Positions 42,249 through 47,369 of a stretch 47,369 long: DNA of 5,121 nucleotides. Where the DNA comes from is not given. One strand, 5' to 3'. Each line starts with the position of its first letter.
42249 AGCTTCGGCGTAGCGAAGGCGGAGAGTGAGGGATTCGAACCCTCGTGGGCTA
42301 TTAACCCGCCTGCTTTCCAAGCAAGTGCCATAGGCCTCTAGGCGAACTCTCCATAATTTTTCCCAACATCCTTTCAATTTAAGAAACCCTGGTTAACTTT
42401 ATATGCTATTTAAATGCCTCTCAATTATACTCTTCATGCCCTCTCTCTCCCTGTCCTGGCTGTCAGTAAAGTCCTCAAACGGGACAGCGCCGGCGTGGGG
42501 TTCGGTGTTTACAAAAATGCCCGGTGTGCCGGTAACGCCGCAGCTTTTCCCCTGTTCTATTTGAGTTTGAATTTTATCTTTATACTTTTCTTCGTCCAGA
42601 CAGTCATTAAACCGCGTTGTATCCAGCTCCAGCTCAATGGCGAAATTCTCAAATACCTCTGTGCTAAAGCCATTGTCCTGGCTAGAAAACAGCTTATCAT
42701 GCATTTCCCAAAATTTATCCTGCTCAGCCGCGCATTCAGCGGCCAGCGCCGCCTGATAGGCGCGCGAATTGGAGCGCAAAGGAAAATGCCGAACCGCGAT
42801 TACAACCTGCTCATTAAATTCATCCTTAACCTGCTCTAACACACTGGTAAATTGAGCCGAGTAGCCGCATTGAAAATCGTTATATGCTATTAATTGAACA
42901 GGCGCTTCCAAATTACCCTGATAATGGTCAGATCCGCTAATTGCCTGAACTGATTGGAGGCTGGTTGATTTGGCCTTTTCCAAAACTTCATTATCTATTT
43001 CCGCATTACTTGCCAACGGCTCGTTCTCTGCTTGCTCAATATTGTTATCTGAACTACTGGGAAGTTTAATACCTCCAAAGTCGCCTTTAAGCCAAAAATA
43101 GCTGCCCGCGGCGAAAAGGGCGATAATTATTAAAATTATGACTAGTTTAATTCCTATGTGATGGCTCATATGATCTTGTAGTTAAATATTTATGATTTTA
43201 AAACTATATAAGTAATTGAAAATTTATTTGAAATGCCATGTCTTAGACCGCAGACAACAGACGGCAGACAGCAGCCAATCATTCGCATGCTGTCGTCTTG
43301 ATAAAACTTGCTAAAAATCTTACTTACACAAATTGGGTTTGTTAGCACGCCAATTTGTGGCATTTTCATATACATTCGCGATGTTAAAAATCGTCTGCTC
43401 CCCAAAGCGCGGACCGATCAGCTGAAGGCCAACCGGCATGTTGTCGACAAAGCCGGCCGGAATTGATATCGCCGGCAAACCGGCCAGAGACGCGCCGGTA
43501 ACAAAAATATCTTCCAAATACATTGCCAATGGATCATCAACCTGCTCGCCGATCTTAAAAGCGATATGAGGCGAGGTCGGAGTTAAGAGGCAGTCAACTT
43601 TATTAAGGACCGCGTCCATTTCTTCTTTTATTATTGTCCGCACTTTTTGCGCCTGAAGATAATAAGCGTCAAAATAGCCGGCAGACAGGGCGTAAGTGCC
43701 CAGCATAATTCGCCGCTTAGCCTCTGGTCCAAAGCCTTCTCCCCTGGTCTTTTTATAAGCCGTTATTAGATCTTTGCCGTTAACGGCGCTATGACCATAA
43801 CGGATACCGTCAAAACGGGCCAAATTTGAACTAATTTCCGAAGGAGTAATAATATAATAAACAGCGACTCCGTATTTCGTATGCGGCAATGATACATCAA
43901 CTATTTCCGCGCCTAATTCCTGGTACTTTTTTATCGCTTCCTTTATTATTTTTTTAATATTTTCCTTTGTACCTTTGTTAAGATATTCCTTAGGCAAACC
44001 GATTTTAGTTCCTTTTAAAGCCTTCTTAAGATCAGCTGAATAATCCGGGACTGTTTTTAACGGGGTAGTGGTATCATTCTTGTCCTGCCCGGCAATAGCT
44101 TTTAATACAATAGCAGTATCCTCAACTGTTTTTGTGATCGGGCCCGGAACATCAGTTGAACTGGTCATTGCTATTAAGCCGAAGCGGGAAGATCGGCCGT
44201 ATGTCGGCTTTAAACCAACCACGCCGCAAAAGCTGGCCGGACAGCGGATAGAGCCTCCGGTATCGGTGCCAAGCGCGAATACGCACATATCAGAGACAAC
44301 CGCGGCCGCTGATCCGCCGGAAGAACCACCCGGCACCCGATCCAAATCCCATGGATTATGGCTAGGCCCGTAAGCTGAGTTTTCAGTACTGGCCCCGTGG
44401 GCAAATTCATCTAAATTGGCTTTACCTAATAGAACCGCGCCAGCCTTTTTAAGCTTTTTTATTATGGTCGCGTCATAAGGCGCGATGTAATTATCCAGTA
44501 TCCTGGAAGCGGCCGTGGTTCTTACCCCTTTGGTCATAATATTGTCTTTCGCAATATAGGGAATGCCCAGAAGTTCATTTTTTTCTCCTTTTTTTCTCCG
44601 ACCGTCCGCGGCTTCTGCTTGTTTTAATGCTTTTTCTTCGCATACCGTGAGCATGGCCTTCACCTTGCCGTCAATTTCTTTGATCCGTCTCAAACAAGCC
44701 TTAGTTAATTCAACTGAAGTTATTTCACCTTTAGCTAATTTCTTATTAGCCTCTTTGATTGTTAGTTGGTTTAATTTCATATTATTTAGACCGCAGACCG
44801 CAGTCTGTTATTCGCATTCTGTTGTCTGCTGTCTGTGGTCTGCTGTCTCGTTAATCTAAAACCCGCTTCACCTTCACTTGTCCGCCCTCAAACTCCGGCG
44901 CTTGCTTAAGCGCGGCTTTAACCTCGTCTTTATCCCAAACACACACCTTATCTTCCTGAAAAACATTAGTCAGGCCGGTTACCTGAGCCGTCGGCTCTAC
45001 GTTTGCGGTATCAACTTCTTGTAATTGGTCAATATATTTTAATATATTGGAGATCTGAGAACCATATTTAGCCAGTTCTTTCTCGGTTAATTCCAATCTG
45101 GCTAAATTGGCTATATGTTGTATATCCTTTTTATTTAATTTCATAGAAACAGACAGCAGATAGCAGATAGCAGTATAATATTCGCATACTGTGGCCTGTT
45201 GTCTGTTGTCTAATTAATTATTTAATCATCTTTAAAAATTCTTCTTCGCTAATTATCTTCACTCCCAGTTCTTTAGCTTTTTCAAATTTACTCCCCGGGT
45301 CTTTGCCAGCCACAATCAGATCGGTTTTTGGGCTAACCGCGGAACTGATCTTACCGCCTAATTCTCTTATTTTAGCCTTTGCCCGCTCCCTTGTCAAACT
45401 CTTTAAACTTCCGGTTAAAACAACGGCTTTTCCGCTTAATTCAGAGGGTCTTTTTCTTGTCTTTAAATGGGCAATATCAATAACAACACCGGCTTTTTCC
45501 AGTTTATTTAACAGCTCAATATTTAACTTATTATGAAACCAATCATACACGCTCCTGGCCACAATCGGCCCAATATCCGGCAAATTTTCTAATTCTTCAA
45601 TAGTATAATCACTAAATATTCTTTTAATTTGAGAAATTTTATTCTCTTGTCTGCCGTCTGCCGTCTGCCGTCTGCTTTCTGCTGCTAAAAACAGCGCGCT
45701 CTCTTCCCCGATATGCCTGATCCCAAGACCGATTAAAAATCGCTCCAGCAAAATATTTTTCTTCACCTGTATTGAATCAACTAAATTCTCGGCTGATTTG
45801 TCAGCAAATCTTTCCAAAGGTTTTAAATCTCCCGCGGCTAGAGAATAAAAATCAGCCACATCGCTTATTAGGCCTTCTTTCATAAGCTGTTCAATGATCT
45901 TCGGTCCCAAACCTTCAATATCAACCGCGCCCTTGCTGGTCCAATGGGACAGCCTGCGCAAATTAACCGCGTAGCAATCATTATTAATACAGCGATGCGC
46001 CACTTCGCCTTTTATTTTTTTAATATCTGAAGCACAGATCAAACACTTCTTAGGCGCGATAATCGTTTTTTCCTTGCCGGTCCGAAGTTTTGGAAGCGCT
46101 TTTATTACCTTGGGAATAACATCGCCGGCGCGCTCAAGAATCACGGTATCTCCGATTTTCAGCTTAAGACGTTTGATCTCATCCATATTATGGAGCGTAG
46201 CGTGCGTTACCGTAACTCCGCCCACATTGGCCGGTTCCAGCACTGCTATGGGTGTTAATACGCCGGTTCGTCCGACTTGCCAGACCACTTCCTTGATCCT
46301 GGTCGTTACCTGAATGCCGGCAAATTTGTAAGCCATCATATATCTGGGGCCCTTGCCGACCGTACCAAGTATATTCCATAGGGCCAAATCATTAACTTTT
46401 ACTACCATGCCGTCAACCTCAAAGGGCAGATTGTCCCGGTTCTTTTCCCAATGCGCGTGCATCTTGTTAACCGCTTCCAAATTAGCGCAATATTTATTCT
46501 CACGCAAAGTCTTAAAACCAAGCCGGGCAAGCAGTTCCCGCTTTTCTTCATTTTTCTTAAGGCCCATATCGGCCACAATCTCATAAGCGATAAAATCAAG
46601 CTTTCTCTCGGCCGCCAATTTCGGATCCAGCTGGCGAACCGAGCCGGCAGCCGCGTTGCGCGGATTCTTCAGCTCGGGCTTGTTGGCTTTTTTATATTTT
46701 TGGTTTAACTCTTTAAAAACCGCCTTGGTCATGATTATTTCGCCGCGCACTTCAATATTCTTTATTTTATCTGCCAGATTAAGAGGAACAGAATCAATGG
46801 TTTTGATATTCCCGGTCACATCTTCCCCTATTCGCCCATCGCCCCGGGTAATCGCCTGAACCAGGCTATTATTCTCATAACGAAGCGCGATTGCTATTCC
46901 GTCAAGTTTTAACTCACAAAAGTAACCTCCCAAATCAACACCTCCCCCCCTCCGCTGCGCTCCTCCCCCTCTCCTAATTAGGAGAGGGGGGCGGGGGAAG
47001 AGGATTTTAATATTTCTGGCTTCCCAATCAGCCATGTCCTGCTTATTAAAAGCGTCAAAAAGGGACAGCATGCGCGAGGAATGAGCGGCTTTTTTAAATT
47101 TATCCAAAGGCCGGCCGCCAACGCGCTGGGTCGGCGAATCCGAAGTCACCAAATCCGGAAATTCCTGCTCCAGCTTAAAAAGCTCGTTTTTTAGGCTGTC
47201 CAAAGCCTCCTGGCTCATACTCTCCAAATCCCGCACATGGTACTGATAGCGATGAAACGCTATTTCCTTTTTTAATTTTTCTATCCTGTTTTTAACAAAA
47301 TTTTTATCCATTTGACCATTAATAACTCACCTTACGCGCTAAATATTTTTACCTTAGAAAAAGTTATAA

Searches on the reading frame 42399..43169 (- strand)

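Call 31: search_protein_families(library=pfam, proteins=[window:42399-43169:-], max_evalue=0.00001)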
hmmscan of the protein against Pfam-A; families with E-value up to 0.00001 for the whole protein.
window:42399-43169:- (256 aa): 2 families
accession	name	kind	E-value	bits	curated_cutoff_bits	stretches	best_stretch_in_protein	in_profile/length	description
PF13462.12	Thioredoxin_4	-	4e-26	92.6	23.2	1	80-235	4-160/165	Thioredoxin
PF01323.26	DSBA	-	4e-19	69.6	25.6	1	93-235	2-187/191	DSBA-like thioredoxin domain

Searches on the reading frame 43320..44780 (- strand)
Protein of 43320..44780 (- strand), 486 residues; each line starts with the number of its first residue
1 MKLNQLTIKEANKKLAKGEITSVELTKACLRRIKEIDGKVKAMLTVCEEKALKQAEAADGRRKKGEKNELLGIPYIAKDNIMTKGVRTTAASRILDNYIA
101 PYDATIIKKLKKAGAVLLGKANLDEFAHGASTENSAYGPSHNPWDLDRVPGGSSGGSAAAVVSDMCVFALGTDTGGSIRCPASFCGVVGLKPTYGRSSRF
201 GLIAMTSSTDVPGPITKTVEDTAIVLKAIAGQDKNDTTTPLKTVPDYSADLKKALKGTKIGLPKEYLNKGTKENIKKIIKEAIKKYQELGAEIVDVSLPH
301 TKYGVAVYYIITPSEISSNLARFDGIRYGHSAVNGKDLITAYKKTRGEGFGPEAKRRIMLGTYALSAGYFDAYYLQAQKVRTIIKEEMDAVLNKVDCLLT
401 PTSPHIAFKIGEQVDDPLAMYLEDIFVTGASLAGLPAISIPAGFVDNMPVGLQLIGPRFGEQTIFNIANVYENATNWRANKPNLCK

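Call 31: search_protein_families(library=pfam, proteins=[window:43320-44780:-], max_evalue=0.00001)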
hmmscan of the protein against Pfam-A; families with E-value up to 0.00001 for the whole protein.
window:43320-44780:- (486 aa): 1 family
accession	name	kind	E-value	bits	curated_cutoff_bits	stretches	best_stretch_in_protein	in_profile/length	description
PF01425.27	Amidase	-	6.5e-153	510.4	27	1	24-464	1-444/445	Amidase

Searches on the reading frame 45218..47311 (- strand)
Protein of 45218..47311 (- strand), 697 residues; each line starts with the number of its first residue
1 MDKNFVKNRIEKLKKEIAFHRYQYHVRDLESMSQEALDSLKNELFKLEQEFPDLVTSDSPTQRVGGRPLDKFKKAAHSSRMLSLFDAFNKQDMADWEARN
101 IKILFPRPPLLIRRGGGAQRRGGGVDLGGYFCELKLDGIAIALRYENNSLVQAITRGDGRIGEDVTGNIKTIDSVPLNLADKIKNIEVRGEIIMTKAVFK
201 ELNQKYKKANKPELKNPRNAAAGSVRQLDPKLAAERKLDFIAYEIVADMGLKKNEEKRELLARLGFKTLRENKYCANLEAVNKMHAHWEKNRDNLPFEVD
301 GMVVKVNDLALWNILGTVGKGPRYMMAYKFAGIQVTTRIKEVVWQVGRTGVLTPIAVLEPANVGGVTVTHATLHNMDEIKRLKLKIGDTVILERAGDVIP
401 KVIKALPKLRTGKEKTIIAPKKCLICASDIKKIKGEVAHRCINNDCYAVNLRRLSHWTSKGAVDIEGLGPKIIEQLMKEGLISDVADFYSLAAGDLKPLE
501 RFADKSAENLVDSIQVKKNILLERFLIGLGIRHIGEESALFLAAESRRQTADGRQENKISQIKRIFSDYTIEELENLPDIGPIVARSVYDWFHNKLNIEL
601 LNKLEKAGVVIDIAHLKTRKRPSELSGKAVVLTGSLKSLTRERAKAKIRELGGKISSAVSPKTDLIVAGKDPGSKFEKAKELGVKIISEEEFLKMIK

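Call 31: search_protein_families(library=pfam, proteins=[window:45218-47311:-], max_evalue=0.00001)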
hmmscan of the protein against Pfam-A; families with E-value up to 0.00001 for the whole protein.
window:45218-47311:- (697 aa): 6 families
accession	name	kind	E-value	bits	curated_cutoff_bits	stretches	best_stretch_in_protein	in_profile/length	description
PF01653.23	DNA_ligase_aden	-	6e-77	259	27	1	130-331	44-251/253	NAD-dependent DNA ligase adenylation domain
PF03120.22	DNA_ligase_OB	-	1.6e-31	108.4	32.9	1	336-413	1-78/79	NAD-dependent DNA ligase OB-fold domain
PF00533.33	BRCT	-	6.2e-16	58.8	21.3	1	623-696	4-78/78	BRCA1 C Terminus (BRCT) domain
PF12826.13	HHH_2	-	9e-12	45.4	27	1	568-600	31-63/64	Helix-hairpin-helix motif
PF14520.12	HHH_5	-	3.1e-06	28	27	0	464-514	6-55/57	Helix-hairpin-helix domain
PF12738.14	PTCB-BRCT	-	3.7e-06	27.3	22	1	637-688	10-60/63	twin BRCT domain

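Call 48: find_encoding_contigs(protein=window:45218-47311:-, flank=10000, max_places=4)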
Protein window:45218-47311:- (697 aa): 2 contigs read that carry it; 1 place shown.
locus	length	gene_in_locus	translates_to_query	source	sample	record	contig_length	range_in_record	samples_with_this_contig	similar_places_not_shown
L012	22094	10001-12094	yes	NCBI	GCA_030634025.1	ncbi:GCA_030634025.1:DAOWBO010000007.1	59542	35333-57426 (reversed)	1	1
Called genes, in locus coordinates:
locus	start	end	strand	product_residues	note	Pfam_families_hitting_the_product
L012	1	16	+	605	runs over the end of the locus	PF01738:DLH (faint), PF02129:Peptidase_S15 (weak), PF00561:Abhydrolase_1 (faint), PF12146:Hydrolase_4 (weak), PF20408:Abhydrolase_11 (faint), PF00326:Peptidase_S9 (weak)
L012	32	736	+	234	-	-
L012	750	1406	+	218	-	PF08378:NERD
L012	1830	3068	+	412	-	-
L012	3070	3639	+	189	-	PF14367:DUF4411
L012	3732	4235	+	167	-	PF00293:NUDIX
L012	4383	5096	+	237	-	PF06750:A24_N_bact, PF01478:Peptidase_A24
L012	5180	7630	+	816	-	PF25788:Ig_Rha78A_N (weak)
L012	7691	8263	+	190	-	-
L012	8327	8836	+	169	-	-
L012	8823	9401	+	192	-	-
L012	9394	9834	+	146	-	-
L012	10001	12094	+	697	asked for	PF22745:Nlig-Ia, PF01653:DNA_ligase_aden, PF03120:OB_DNA_ligase, PF14520:HHH_5 (faint), PF12826:HHH_2 (weak), PF00533:BRCT, PF12738:PTCB-BRCT (weak)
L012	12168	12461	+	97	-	PF02686:GatC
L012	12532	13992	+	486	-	PF01425:Amidase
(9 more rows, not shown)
